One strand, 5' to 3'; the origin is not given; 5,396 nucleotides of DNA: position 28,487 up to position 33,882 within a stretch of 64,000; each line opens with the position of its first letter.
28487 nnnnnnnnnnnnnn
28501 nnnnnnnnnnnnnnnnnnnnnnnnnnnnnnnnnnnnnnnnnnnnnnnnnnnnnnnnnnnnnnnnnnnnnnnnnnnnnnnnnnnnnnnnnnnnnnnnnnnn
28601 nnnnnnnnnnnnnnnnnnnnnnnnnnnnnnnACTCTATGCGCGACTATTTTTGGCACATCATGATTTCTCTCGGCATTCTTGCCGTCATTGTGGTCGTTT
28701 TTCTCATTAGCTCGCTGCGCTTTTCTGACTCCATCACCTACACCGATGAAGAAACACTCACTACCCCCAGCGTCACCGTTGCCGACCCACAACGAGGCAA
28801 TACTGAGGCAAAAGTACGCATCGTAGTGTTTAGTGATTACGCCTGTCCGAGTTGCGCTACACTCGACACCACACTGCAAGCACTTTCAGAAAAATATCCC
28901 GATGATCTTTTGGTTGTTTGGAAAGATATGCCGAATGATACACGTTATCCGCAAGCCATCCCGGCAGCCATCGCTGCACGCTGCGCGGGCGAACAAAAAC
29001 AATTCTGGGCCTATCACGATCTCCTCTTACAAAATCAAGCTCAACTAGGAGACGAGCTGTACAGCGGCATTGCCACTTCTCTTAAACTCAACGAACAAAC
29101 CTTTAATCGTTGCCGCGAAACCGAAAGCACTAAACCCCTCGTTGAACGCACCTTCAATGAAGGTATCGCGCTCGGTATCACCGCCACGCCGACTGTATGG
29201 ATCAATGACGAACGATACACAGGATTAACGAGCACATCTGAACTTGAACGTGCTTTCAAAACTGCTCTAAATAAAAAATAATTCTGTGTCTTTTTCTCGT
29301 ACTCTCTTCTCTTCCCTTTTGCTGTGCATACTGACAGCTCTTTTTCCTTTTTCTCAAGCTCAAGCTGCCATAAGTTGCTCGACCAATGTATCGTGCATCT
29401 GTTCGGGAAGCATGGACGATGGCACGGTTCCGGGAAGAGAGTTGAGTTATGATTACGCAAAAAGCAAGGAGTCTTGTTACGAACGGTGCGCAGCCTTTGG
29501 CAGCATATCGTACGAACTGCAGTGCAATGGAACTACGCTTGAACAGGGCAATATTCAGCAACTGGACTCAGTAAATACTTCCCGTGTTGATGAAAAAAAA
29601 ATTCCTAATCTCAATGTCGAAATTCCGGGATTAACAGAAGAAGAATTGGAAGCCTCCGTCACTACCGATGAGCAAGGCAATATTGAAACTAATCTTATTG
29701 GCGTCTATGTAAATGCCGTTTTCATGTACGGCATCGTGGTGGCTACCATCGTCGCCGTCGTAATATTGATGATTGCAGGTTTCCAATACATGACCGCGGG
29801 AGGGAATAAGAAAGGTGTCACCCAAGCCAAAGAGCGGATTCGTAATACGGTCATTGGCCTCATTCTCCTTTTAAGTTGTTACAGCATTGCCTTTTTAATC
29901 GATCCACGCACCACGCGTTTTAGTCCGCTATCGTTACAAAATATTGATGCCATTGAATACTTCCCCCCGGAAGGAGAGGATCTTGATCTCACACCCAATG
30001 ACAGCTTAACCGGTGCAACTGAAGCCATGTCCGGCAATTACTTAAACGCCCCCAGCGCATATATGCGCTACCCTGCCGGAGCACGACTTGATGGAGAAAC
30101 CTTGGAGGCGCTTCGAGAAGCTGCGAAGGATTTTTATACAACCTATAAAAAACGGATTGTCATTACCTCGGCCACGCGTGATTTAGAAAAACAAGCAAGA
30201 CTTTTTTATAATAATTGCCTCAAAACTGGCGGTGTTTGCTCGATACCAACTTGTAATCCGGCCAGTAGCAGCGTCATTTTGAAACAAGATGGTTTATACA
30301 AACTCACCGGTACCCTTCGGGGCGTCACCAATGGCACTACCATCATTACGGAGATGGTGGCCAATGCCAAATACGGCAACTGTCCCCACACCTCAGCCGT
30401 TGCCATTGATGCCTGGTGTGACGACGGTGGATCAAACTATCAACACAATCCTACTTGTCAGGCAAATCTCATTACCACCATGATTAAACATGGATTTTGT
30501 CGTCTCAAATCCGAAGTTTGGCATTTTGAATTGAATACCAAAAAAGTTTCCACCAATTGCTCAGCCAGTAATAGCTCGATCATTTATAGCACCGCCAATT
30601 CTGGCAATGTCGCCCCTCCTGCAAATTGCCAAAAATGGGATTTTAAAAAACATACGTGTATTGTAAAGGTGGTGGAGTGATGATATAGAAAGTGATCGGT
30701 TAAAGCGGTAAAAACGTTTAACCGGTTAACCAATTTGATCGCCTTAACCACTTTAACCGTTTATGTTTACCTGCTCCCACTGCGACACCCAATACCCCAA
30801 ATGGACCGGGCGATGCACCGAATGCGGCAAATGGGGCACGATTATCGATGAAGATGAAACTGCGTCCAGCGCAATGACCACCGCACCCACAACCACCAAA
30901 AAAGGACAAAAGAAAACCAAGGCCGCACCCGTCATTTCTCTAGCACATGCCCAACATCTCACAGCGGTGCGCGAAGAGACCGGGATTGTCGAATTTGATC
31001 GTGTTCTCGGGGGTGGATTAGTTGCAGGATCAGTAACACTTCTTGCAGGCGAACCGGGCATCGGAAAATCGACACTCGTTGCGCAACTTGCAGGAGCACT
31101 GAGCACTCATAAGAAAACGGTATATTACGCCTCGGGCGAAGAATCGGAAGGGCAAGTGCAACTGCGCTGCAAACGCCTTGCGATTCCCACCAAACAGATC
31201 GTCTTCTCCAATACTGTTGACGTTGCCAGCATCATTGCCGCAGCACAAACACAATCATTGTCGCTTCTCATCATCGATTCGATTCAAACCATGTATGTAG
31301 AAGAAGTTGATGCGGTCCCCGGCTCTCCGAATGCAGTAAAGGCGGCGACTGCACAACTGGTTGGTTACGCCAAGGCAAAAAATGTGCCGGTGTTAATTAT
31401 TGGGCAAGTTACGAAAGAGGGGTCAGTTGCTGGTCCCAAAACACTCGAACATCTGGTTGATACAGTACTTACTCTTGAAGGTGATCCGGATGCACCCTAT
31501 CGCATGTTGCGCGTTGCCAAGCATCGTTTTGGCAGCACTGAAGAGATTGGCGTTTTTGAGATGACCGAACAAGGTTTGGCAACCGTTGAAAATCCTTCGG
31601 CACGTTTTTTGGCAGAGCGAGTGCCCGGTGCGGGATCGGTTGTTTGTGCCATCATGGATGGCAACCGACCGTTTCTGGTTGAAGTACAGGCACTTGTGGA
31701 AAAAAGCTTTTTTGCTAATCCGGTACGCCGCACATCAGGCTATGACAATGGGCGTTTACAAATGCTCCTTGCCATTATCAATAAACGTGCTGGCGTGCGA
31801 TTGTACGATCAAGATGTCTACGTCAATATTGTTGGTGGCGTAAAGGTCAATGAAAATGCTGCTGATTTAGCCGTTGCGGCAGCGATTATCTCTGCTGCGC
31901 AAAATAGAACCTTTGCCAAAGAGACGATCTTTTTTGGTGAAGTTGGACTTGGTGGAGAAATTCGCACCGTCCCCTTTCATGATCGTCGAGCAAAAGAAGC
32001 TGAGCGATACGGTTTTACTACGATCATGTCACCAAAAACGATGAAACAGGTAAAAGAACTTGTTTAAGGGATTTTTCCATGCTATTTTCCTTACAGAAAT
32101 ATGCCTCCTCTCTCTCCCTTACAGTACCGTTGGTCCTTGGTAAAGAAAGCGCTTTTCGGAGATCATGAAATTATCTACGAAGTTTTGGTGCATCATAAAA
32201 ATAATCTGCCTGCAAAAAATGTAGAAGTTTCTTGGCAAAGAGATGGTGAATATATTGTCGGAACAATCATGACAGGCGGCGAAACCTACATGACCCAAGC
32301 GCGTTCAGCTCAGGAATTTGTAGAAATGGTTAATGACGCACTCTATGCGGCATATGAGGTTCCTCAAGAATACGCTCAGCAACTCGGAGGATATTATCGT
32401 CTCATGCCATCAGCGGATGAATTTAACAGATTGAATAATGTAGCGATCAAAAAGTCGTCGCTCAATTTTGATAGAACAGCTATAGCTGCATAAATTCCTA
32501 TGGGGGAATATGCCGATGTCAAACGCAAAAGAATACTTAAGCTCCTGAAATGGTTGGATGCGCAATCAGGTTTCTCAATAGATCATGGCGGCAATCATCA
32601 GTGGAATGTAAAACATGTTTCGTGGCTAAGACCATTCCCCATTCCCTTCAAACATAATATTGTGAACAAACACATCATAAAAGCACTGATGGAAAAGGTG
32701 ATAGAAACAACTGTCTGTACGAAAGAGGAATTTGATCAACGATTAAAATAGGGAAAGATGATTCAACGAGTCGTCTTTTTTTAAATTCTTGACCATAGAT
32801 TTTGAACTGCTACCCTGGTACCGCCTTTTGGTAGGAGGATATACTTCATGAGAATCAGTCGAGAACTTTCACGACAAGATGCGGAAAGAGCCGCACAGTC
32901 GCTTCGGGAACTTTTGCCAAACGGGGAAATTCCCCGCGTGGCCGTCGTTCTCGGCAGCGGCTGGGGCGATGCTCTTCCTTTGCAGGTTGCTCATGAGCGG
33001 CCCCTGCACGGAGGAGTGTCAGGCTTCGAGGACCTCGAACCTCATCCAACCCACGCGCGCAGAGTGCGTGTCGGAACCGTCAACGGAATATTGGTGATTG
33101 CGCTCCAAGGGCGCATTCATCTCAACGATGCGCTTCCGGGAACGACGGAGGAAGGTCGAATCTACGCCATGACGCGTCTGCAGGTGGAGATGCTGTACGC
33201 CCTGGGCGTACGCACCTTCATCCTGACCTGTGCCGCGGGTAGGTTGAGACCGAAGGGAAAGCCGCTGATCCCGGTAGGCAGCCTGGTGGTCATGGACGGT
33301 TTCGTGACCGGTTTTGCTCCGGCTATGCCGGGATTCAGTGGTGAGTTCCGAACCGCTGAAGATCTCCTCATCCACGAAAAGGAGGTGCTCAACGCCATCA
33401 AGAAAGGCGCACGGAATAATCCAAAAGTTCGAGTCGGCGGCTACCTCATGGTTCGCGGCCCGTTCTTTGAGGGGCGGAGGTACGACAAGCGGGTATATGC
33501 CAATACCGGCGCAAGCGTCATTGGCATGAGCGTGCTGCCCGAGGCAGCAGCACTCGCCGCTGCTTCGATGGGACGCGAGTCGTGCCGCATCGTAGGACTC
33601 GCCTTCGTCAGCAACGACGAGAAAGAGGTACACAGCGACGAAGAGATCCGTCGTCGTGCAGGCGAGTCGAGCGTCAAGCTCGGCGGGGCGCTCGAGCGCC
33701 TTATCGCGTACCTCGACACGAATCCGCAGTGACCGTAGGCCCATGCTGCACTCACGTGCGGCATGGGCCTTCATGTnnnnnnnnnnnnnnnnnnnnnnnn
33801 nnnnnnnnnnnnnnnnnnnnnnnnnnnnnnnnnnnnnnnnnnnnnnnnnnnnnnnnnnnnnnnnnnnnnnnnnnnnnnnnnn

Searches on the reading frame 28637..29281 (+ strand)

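Call 61: search_protein_families(library=pfam, proteins=[window:28637-29281:+], max_evalue=0.0001)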
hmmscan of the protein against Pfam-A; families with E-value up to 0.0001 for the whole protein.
window:28637-29281:+ (214 aa): 3 families
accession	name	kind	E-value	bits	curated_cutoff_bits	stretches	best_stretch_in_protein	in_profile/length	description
PF13462.12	Thioredoxin_4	-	1.9e-27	96.9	23.2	1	49-207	4-163/165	Thioredoxin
PF01323.26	DSBA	-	3e-13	50.4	25.6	1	111-207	92-190/191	DSBA-like thioredoxin domain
PF13098.12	Thioredoxin_2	-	5.1e-06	27.2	27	1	58-205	5-102/104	Thioredoxin-like domain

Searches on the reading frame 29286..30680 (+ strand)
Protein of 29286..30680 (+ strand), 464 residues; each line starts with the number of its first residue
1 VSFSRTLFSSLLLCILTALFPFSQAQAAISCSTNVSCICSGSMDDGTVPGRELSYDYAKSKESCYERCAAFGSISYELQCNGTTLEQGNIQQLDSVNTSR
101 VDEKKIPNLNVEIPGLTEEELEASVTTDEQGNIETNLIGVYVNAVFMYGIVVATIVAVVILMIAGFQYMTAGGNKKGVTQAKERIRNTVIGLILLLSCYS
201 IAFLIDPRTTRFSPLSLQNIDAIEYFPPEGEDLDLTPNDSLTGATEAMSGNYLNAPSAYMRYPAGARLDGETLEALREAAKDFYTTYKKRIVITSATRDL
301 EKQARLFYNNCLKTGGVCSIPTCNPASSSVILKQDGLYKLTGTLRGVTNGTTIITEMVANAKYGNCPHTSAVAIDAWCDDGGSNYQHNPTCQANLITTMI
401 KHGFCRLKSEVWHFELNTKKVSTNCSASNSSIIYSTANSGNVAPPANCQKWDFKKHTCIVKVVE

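Call 61: search_protein_families(library=pfam, proteins=[window:29286-30680:+], max_evalue=0.0001)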
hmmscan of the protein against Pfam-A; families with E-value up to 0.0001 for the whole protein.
window:29286-30680:+ (464 aa): 1 family
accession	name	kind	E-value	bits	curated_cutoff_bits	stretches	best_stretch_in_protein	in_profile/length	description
PF18895.5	T4SS_pilin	-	1.5e-06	28.6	26.6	1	147-197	16-63/71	Type IV secretion system pilin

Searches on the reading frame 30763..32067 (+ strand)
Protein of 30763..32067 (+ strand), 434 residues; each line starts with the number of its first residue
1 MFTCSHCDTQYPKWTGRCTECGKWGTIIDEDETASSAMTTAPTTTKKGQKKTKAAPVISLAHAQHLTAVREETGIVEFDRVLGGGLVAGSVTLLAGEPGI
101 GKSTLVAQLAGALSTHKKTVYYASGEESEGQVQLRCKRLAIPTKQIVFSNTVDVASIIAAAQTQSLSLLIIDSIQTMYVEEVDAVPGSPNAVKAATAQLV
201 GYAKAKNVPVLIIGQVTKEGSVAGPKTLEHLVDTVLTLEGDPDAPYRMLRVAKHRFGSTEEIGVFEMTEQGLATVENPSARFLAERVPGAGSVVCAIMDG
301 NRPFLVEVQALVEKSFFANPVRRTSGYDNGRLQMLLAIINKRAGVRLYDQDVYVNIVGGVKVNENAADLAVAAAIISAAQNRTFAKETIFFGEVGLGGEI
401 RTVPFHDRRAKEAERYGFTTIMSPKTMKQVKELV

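Call 62: search_protein_families(library=pfam, proteins=[window:30763-32067:+], max_evalue=0.0001)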
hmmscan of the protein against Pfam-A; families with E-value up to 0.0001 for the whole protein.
window:30763-32067:+ (434 aa): 9 families
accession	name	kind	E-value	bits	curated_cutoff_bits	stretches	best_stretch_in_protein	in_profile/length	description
PF06745.19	ATPase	-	5.3e-16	59.1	26.6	1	72-273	2-225/231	KaiC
PF13481.12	AAA_25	-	4e-11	43.3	27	1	79-220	23-194/195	AAA domain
PF03796.21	DnaB_C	-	2.1e-10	40.8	27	1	72-136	3-67/255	DnaB-like helicase C terminal domain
PF13541.12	ChlI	-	1.2e-08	35.3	27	1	339-426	33-120/121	Subunit ChlI of Mg-chelatase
PF18073.7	Zn_ribbon_LapB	-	6.2e-07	29.4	25.7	1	2-27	1-26/28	Rubredoxin metal binding domain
PF13401.12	AAA_22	-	2e-06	28.6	27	1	90-215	6-123/130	AAA domain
PF13191.12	AAA_16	-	4.7e-06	27.6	32.6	1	86-213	24-138/167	AAA ATPase domain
PF07088.17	GvpD_P-loop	-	2.1e-05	25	24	0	157-243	100-177/189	GvpD gas vesicle protein, P-loop domain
PF00004.35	AAA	-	2.7e-05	25.1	21.2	1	93-185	2-74/131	ATPase family associated with various cellular activities (AAA)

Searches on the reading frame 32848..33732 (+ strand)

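Call 62: search_protein_families(library=pfam, proteins=[window:32848-33732:+], max_evalue=0.0001)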
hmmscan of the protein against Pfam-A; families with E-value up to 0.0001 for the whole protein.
window:32848-33732:+ (294 aa): 1 family
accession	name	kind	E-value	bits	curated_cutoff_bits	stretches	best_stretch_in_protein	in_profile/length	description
PF01048.26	PNP_UDP_1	-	3.9e-18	66.2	25.1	1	31-286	2-232/233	Phosphorylase superfamily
